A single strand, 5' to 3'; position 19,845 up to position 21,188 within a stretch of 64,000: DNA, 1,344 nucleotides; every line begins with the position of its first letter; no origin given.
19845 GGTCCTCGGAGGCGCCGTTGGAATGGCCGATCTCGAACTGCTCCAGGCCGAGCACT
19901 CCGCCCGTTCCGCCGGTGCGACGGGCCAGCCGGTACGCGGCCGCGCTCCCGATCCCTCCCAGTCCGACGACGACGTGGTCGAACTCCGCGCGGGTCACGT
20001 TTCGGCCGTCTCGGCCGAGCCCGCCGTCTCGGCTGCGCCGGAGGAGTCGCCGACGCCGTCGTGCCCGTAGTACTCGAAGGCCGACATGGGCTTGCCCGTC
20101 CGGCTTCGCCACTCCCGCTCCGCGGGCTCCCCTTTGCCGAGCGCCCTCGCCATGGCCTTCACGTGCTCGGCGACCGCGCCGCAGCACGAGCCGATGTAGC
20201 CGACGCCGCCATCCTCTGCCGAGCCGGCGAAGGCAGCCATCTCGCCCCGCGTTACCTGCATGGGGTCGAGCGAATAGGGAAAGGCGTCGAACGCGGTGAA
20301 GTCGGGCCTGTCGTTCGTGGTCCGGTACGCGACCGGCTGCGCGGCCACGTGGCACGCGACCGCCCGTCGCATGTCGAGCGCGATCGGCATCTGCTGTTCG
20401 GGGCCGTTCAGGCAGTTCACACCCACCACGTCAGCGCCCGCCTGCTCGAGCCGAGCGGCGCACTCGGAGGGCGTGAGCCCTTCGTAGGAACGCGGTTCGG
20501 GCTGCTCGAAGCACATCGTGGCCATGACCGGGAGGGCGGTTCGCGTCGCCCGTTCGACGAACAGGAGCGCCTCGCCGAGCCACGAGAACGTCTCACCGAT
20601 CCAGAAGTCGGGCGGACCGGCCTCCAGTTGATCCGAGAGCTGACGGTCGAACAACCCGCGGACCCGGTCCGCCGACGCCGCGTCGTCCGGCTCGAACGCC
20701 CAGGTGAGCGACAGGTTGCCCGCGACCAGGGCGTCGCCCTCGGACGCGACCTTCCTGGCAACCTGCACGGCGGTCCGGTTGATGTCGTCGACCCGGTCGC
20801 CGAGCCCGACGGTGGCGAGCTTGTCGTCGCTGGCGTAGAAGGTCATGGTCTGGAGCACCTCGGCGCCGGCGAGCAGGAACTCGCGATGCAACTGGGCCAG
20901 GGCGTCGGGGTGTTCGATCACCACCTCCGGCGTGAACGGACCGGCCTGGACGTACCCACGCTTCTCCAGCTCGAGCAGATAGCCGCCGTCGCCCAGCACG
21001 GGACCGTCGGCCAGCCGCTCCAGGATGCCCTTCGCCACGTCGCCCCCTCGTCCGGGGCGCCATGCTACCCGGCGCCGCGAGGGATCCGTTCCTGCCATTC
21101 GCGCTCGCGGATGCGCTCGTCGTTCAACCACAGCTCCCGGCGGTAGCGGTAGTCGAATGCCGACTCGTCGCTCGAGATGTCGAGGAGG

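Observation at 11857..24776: Uncharacterised uptake-and-demethylation cluster: BtpA-PfkB-CocE-BHMT-SolA followed by a Dpp ABC system and a lipid-kinase-like gene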

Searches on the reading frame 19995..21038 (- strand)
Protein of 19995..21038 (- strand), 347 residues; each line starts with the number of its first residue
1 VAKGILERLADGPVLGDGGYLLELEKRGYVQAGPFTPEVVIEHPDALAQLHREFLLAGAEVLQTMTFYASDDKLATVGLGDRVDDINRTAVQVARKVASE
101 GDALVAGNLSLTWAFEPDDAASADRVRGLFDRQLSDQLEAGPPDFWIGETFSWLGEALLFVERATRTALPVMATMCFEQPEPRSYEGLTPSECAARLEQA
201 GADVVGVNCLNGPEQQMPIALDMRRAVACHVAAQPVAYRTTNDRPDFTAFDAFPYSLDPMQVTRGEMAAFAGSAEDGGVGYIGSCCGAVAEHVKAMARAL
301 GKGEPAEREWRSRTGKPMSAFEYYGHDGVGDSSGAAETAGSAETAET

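Call 4: search_protein_families(library=pfam, proteins=[window:19995-21038:-])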
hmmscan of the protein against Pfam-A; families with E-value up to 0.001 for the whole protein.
window:19995-21038:- (347 aa): 1 family
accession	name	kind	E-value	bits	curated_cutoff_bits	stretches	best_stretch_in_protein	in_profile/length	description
PF02574.22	S-methyl_trans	-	1.4e-42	147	22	1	15-300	2-283/283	Homocysteine S-methyltransferase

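Call 5: search_protein_families(library=ncbifam, proteins=[window:19995-21038:-])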
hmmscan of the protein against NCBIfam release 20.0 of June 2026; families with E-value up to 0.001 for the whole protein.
window:19995-21038:- (347 aa): 5 families
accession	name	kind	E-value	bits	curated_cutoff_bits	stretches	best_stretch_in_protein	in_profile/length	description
NF006396.0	PRK08645.1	equivalog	1.4e-42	145.6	453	1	4-310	3-294/611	bifunctional homocysteine S-methyltransferase/methylenetetrahydrofolate reductase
NF005718.0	PRK07534.1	equivalog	5.6e-29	101.4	338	1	36-309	36-303/337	betaine--homocysteine S-methyltransferase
TIGR02082.1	metH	equivalog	5.8e-22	77.2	1010.85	2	165-308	190-320/1182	methionine synthase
NF007024.0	PRK09490.1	equivalog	6e-17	60.7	1497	1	40-307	61-336/1234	methionine synthase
NF007020.0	PRK09485.1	equivalog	8.3e-13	48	215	1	10-300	9-303/306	homocysteine S-methyltransferase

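Call 10: find_homologous_proteins(query=window:19995-21038:-)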
Query window:19995-21038:- (347 aa): 5341 proteins with E <= 0.001 among 8000 candidates; the best 120 are listed.
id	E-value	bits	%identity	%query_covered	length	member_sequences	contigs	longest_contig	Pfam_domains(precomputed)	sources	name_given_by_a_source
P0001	5.5e-230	780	100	100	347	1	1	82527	PF02574.23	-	-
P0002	1.5e-199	680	91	95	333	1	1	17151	PF02574.23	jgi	jgi:betaine-homocysteine S-methyltransferase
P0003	4.4e-194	662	88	96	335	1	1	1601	PF02574.23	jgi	jgi:betaine-homocysteine S-methyltransferase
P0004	8.1e-193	658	89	94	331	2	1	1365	PF02574.23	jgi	jgi:betaine-homocysteine S-methyltransferase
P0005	1.7e-190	651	87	94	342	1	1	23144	PF02574.23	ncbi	-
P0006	2.6e-190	650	86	97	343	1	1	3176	PF02574.23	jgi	jgi:betaine-homocysteine S-methyltransferase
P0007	4.3e-185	633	86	95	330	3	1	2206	PF02574.23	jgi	jgi:betaine-homocysteine S-methyltransferase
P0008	1.4e-184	631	85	94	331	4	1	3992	PF02574.23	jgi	jgi:betaine-homocysteine S-methyltransferase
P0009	5.7e-179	613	84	93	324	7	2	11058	PF02574.23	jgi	jgi:betaine-homocysteine S-methyltransferase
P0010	2.8e-174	597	80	95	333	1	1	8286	PF02574.23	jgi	jgi:betaine-homocysteine S-methyltransferase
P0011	5.6e-173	593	81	94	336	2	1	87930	PF02574.23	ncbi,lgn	-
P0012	2.4e-172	591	80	94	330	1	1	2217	PF02574.23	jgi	jgi:betaine-homocysteine S-methyltransferase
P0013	3.4e-169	581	79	94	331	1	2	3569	PF02574.23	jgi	-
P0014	3.5e-169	581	79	94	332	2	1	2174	PF02574.23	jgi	jgi:betaine-homocysteine S-methyltransferase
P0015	2.2e-168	578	79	94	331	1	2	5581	PF02574.23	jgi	jgi:betaine-homocysteine S-methyltransferase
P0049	1.2e-165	569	77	94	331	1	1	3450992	PF02574.23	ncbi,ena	-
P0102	1.1e-163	562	76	94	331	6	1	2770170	PF02574.23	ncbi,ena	-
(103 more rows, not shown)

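Call 11: find_encoding_contigs(protein=P0049, flank=10000, max_places=2)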
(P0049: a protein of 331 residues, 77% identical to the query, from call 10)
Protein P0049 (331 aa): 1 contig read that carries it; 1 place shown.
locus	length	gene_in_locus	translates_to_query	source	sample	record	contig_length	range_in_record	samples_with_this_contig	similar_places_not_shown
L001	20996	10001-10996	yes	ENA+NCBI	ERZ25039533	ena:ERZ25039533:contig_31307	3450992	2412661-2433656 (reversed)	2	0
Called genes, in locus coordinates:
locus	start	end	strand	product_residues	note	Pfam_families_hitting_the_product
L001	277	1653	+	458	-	PF00202:Aminotran_3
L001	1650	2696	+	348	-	PF00561:Abhydrolase_1, PF12697:Abhydrolase_6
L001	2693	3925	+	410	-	PF00202:Aminotran_3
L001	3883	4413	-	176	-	PF01047:MarR, PF12802:MarR_2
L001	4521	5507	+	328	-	PF00005:ABC_tran, PF13304:AAA_21, PF13732:DrrA1-3_C (weak)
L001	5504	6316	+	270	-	PF01061:ABC2_membrane, PF12698:ABC2_membrane_3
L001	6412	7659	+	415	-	PF00202:Aminotran_3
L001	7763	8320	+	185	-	PF03551:PadR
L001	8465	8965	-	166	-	PF05163:DinB, PF12867:DinB_2 (weak)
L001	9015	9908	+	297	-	-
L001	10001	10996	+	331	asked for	PF02574:S-methyl_trans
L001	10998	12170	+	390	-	PF01266:DAO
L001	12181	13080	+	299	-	PF00353:HemolysinCabind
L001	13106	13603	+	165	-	PF22381:Staph_reg_Sar_Rot (weak), PF01047:MarR, PF12802:MarR_2 (weak)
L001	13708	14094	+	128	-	PF00903:Glyoxalase, PF18029:Glyoxalase_6 (weak)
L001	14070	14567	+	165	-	PF10604:Polyketide_cyc2, PF08327:AHSA1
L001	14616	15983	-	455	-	PF07690:MFS_1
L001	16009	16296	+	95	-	-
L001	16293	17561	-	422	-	PF00067:p450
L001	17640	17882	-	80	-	PF02452:PemK_toxin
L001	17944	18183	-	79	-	-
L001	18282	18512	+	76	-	PF01402:RHH_1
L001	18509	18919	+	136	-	PF13470:PIN_3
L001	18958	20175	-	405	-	PF03435:Sacchrp_dh_NADP, PF16653:Sacchrp_dh_C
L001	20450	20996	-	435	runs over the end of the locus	PF00120:Gln-synt_C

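Call 12: find_encoding_contigs(protein=P0011, flank=10000, max_places=2)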
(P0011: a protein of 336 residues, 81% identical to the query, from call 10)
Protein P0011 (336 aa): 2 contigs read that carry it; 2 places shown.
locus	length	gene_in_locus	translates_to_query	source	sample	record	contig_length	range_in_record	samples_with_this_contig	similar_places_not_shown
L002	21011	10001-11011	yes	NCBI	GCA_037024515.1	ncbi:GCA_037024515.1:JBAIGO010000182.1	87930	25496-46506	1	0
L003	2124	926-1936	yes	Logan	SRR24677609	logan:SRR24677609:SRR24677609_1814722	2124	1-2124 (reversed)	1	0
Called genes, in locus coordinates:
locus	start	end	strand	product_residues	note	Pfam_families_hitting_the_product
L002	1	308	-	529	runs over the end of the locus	PF00571:CBS, PF00285:Citrate_synt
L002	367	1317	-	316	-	PF12146:Hydrolase_4, PF00561:Abhydrolase_1, PF12697:Abhydrolase_6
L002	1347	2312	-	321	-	PF01012:ETF, PF00766:ETF_alpha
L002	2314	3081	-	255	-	PF01012:ETF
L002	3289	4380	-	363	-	PF14257:DUF4349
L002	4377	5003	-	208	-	PF04542:Sigma70_r2 (weak), PF08281:Sigma70_r4_2, PF04545:Sigma70_r4 (weak)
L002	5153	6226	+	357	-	PF00133:tRNA-synt_1 (faint), PF01406:tRNA-synt_1e, PF09334:tRNA-synt_1g (weak)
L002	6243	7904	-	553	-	PF00496:SBP_bac_5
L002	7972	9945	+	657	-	PF02129:Peptidase_S15, PF00561:Abhydrolase_1 (weak), PF12146:Hydrolase_4 (weak), PF08530:PepX_C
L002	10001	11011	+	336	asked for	PF02574:S-methyl_trans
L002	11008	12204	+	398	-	PF01266:DAO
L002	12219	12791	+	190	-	PF13302:Acetyltransf_3, PF00583:Acetyltransf_1 (weak)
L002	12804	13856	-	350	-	PF06224:AlkZ-like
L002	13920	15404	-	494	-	PF13088:BNR_2 (faint)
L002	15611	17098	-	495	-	PF13088:BNR_2 (faint)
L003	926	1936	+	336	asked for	PF02574:S-methyl_trans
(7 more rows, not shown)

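Call 13: find_encoding_contigs(protein=P0102, flank=10000, max_places=2)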
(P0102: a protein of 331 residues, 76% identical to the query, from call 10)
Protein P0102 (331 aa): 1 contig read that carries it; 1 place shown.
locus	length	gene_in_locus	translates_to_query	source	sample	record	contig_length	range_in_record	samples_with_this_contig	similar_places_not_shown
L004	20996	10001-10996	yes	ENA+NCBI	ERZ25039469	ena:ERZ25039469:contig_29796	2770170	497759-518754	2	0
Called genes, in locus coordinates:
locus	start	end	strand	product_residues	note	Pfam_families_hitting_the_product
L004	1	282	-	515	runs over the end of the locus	PF00732:GMC_oxred_N, PF00890:FAD_binding_2 (faint), PF01266:DAO (faint), PF12831:FAD_oxidored (faint), PF05199:GMC_oxred_C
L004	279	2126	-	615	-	PF19291:TREH_N, PF00723:Glyco_hydro_15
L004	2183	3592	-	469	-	PF00479:G6PD_N, PF02781:G6PD_C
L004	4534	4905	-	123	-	PF14864:Alkyl_sulf_C (weak), PF02036:SCP2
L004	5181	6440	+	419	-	PF01266:DAO (faint), PF07992:Pyr_redox_2, PF13450:NAD_binding_8 (faint), PF13738:Pyr_redox_3 (faint), PF00070:Pyr_redox, PF22366:NDH2_C (weak)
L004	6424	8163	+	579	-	PF00664:ABC_membrane, PF00005:ABC_tran, PF02463:SMC_N (faint), PF13191:AAA_16 (weak)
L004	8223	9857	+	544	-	PF00664:ABC_membrane, PF00005:ABC_tran, PF02463:SMC_N (weak)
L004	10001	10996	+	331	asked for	PF02574:S-methyl_trans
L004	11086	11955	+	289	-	PF00353:HemolysinCabind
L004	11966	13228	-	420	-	PF00067:p450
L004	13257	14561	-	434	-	PF00120:Gln-synt_C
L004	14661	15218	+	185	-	PF13302:Acetyltransf_3, PF00583:Acetyltransf_1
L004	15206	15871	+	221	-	PF00117:GATase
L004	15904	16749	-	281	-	PF01557:FAA_hydrolase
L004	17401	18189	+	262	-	PF06314:ADC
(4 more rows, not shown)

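Call 14: find_related_loci(query=window:19995-21038:-, collection=genome_contigs, flank=10000)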
Query window:19995-21038:- (347 aa) in genome_contigs; peptide patterns used: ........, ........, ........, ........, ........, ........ (x = any residue, [..] = any of these).
285 stretches matched a pattern; 196 encode a relative of the query (tblastn E <= 1e-3); the best 80 are kept; 80 distinct loci.
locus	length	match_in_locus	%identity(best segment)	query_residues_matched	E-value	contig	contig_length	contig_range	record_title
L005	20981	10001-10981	87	1-327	0e+0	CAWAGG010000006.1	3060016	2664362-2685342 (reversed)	MAG: uncultured Actinomycetota bacterium isolate MFD04944.bin.2.174 genome assembly, contig: contig_9349, whole genome s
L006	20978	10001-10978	79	1-326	5e-172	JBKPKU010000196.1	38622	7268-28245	MAG: Actinomycetota bacterium isolate GS_HAYS_MAG_00110 GS_HAYS_000002328680, whole genome shotgun sequence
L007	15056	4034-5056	75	1-341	1e-171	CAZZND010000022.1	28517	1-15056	MAG TPA_asm: uncultured Actinomycetes bacterium isolate SRP119689_co1_113 genome assembly, contig: NODE_2057_length_2851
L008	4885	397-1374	77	1-326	9e-175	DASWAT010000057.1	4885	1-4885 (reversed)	MAG TPA_asm: Actinomycetota bacterium isolate SMAG_U2663 k141_566589, whole genome shotgun sequence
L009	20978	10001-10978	77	1-326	2e-170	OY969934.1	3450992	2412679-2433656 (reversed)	MAG: uncultured Actinomycetes bacterium isolate MFD04944.bin.1.31 genome assembly, chromosome: 1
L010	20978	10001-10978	77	1-326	2e-170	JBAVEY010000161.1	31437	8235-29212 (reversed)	MAG: Actinomycetota bacterium isolate MFD04307_ilm_asm_bin8 k127_30318, whole genome shotgun sequence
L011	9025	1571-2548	76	1-326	2e-170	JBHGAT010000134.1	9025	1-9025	MAG: Candidatus Velamenicoccus archaeovorus isolate SBS.BIN.93 SBSBIN93_contig_134, whole genome shotgun sequence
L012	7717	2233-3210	77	1-326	2e-170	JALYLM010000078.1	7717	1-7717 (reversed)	MAG: Actinomycetota bacterium isolate AFD bin39 SD1484-86_k127_662943, whole genome shotgun sequence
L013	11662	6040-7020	77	1-326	1e-169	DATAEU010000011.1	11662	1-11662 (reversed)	MAG TPA_asm: Actinomycetota bacterium isolate SMAG_U6785 k141_6429676, whole genome shotgun sequence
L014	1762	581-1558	77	1-326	0e+0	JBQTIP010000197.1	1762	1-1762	MAG: Actinomycetota bacterium isolate SAR1 c_000000284358, whole genome shotgun sequence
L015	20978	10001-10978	76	1-326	8e-169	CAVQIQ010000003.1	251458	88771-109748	MAG: uncultured Actinomycetes bacterium isolate MFD10007.bin.3.88 genome assembly, contig: contig_16713, whole genome sh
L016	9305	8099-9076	77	1-326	6e-169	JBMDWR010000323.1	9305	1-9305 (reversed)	MAG: Actinomycetota bacterium isolate ContSoil0_1 ContSoil0_contig323, whole genome shotgun sequence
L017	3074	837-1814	76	1-326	3e-177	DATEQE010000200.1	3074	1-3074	MAG TPA_asm: Actinomycetota bacterium isolate SMAG_U9039 k141_661113, whole genome shotgun sequence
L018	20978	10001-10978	75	1-326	9e-168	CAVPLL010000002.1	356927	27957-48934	MAG: uncultured Actinomycetes bacterium isolate MFD10007.bin.2.144 genome assembly, contig: contig_30209, whole genome s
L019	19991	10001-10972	77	3-326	7e-168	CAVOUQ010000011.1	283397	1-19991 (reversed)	MAG: uncultured Actinomycetes bacterium isolate MFD10007.bin.2.82 genome assembly, contig: contig_14085, whole genome sh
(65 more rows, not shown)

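Call 20: find_encoding_contigs(protein=P0002, flank=10000, max_places=2)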
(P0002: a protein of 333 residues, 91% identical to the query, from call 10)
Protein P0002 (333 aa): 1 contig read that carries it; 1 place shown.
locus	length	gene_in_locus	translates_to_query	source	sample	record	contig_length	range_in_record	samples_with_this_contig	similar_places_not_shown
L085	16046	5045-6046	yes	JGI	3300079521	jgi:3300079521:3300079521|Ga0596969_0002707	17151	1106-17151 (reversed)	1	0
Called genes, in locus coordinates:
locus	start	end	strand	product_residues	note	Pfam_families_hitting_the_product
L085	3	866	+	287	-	?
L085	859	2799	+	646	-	PF02129:Peptidase_S15, PF00326:Peptidase_S9 (weak), PF00561:Abhydrolase_1, PF12146:Hydrolase_4, PF08530:PepX_C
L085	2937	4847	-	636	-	PF02012:BNR (faint)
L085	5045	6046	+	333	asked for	PF02574:S-methyl_trans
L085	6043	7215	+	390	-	PF01266:DAO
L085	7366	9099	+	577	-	PF00496:SBP_bac_5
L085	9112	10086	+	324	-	PF19300:BPD_transp_1_N, PF00528:BPD_transp_1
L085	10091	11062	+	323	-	PF12911:OppC_N, PF00528:BPD_transp_1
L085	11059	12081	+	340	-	PF00005:ABC_tran, PF13304:AAA_21 (weak), PF08352:oligo_HPY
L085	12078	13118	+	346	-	PF00005:ABC_tran, PF08352:oligo_HPY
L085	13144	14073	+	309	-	PF00781:DAGK_cat, PF19279:YegS_C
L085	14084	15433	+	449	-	PF01011:PQQ (weak), PF13360:PQQ_2, PF13570:Beta-prop_ACSF4, PF13360:PQQ_2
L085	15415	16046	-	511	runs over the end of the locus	PF00890:FAD_binding_2 (weak), PF01266:DAO, PF01494:FAD_binding_3 (weak), PF12831:FAD_oxidored (weak), PF16901:DAO_C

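Call 21: find_encoding_contigs(protein=P0005, flank=10000, max_places=2)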
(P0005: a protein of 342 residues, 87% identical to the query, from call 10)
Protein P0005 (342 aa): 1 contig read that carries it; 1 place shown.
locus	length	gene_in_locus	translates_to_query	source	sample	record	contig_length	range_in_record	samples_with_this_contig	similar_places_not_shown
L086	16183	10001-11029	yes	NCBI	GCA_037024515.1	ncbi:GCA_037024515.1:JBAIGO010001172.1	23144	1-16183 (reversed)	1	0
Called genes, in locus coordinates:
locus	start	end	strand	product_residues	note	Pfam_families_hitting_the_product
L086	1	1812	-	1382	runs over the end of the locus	PF00486:Trans_reg_C, PF03704:BTAD, PF13191:AAA_16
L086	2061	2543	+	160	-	-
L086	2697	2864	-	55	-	-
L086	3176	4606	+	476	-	PF13088:BNR_2 (faint)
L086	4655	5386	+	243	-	PF00753:Lactamase_B, PF12706:Lactamase_B_2 (faint)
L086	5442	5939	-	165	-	-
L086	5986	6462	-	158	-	PF00085:Thioredoxin, PF13098:Thioredoxin_2 (faint)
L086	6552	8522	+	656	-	PF02129:Peptidase_S15, PF00561:Abhydrolase_1 (weak), PF08530:PepX_C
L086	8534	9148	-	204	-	-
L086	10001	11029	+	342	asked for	PF02574:S-methyl_trans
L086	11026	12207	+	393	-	PF01266:DAO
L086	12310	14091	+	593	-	PF00496:SBP_bac_5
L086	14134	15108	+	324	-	PF19300:BPD_transp_1_N, PF00528:BPD_transp_1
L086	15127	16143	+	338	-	PF12911:OppC_N (weak), PF00528:BPD_transp_1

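Call 24: search_solved_structures(query=window:19995-21038:-, max_evalue=0.00001)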
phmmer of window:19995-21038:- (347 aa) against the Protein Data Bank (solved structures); distinct sequences matched with E-value up to 0.00001: 11.
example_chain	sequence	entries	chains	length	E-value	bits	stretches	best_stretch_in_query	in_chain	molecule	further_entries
8d45_A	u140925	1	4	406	6e-66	226.2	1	3-301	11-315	Betaine--homocysteine S-methyltransferase 1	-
4m3p_A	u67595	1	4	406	7e-66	226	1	3-301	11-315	Betaine--homocysteine S-methyltransferase 1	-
1umy_A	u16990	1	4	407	1.2e-65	225.3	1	3-301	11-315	Betaine--homocysteine S-methyltransferase 1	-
1lt7_A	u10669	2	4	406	4.7e-64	220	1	3-301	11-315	BETAINE-HOMOCYSTEINE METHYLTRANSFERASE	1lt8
1q7m_A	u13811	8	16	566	4.4e-26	95.1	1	8-310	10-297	5-methyltetrahydrofolate S-homocysteine methyltransferase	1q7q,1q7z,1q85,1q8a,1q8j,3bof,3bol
8g3h_A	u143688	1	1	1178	9.7e-15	57.9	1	34-306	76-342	Methionine synthase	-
8ssc_A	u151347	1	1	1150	4.6e-13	52.4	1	6-302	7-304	Methionine synthase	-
9cbr_A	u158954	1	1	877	4.9e-12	49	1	6-302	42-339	Methionine synthase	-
9cbp_A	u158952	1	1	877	4.5e-10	42.5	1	6-302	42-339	Methionine synthase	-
4ccz_A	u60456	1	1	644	5.6e-10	42.2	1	41-305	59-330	METHIONINE SYNTHASE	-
9ssp_A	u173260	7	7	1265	3e-09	39.8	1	41-305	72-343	Methionine synthase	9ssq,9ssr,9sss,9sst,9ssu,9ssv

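Call 26: search_solved_structures(query=window:19995-21038:-, max_evalue=1e-40, show_alignments=2)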
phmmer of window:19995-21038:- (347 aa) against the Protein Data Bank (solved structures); distinct sequences matched with E-value up to 1e-40: 4.
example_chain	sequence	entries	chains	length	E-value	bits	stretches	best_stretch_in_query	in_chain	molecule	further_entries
8d45_A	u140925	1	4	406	6e-66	226.2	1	3-301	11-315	Betaine--homocysteine S-methyltransferase 1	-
4m3p_A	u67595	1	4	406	7e-66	226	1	3-301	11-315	Betaine--homocysteine S-methyltransferase 1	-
1umy_A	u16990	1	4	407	1.2e-65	225.3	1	3-301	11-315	Betaine--homocysteine S-methyltransferase 1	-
1lt7_A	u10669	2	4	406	4.7e-64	220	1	3-301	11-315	BETAINE-HOMOCYSTEINE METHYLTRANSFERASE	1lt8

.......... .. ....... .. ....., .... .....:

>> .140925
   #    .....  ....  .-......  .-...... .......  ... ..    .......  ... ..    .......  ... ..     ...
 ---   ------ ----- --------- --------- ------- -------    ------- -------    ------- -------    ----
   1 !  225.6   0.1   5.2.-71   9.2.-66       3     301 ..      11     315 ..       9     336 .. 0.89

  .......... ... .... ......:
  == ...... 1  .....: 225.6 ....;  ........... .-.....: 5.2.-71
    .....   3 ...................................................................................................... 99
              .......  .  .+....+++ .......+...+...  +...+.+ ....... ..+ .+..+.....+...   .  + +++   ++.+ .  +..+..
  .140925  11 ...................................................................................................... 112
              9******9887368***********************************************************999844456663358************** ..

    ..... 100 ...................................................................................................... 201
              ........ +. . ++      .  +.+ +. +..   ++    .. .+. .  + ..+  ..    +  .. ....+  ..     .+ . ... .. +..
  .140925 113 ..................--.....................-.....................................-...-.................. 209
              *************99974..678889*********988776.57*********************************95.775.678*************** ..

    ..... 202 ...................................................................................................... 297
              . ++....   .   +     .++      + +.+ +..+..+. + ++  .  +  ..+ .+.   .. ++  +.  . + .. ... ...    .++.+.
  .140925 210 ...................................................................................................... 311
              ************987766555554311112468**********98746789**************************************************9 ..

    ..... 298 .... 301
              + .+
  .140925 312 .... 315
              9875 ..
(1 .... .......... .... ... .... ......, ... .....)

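Call 37: search_protein_families(library=pfam, proteins=[L085:3-866:+])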
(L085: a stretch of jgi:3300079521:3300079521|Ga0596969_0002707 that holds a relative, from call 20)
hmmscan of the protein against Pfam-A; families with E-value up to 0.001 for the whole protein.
L085:3-866:+ (287 aa): 1 family
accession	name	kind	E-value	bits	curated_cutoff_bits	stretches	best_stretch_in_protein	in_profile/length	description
PF02913.24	FAD-oxidase_C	-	1.6e-35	123.5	21.2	1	40-284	2-247/248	FAD linked oxidases, C-terminal domain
